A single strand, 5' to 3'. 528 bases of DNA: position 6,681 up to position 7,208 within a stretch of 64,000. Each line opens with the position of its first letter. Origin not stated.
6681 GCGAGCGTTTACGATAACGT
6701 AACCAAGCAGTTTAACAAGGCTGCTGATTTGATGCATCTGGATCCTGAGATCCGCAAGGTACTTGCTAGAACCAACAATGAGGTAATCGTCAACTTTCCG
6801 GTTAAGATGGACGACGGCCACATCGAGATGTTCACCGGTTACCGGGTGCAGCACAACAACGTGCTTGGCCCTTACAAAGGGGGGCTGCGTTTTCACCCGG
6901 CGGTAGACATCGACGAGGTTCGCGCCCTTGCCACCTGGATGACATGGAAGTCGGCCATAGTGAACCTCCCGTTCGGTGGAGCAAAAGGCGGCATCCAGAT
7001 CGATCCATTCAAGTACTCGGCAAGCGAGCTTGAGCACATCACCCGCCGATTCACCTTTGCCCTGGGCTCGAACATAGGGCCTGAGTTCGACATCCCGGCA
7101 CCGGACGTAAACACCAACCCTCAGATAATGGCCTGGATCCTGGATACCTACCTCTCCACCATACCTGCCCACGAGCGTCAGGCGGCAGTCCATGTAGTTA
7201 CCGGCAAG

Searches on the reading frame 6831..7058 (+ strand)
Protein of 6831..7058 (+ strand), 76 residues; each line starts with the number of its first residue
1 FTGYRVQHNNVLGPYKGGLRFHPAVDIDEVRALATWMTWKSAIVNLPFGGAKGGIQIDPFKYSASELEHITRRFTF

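Call 46: search_solved_structures(query=window:6831-7058:+, max_evalue=0.001)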
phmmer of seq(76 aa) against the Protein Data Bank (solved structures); distinct sequences matched with E-value up to 0.001: 57.
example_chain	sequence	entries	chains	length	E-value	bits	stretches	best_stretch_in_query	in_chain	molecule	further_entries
1b26_A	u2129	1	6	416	2.3e-31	110.4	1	1-74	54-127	GLUTAMATE DEHYDROGENASE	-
2tmg_A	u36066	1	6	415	5e-31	109.4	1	1-74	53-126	PROTEIN (GLUTAMATE DEHYDROGENASE)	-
1b3b_A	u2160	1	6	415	1.2e-30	108.2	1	1-74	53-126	PROTEIN (GLUTAMATE DEHYDROGENASE)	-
6yeh_A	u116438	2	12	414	9.5e-28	99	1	1-75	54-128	Glutamate dehydrogenase 1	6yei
8s38_A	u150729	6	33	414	2.8e-26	94.3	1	1-75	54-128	Glutamate dehydrogenase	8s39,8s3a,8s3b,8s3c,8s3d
3aoe_A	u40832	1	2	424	2.8e-26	94.3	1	1-75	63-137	Glutamate dehydrogenase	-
3aog_A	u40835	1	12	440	3e-26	94.2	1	1-75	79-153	Glutamate dehydrogenase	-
8owm_A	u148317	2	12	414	1.3e-25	92.2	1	1-75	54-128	Glutamate dehydrogenase 2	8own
4xgi_A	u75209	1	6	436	3e-25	91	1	1-75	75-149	Glutamate dehydrogenase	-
1euz_A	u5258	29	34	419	6.1e-25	90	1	1-74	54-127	GLUTAMATE DEHYDROGENASE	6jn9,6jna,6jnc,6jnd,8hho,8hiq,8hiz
8ysw_A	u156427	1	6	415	2.9e-24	87.9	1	1-74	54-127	Glutamate dehydrogenase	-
8i83_A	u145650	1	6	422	3e-24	87.8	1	1-74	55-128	Glutamate dehydrogenase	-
1gtm_A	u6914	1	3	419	5e-24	87.1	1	1-74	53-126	GLUTAMATE DEHYDROGENASE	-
8zmu_A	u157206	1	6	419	1.6e-23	85.5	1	1-74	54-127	Glutamate dehydrogenase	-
3k92_A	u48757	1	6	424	2e-23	85.2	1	1-74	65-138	NAD-specific glutamate dehydrogenase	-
4fcc_A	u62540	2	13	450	3.6e-14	55.7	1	4-67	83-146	Glutamate dehydrogenase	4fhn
1k89_A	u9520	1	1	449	8.1e-14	54.6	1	2-68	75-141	GLUTAMATE DEHYDROGENASE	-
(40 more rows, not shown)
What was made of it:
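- On Thermus-type regulatory GDH subunit (works like GdhA): The R135 mapping follows from the coordinates in call 46.
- GdhB R135 corresponds to GDH1 R126 and GDH2 R129, mapped by the ungapped coordinates in call 46.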
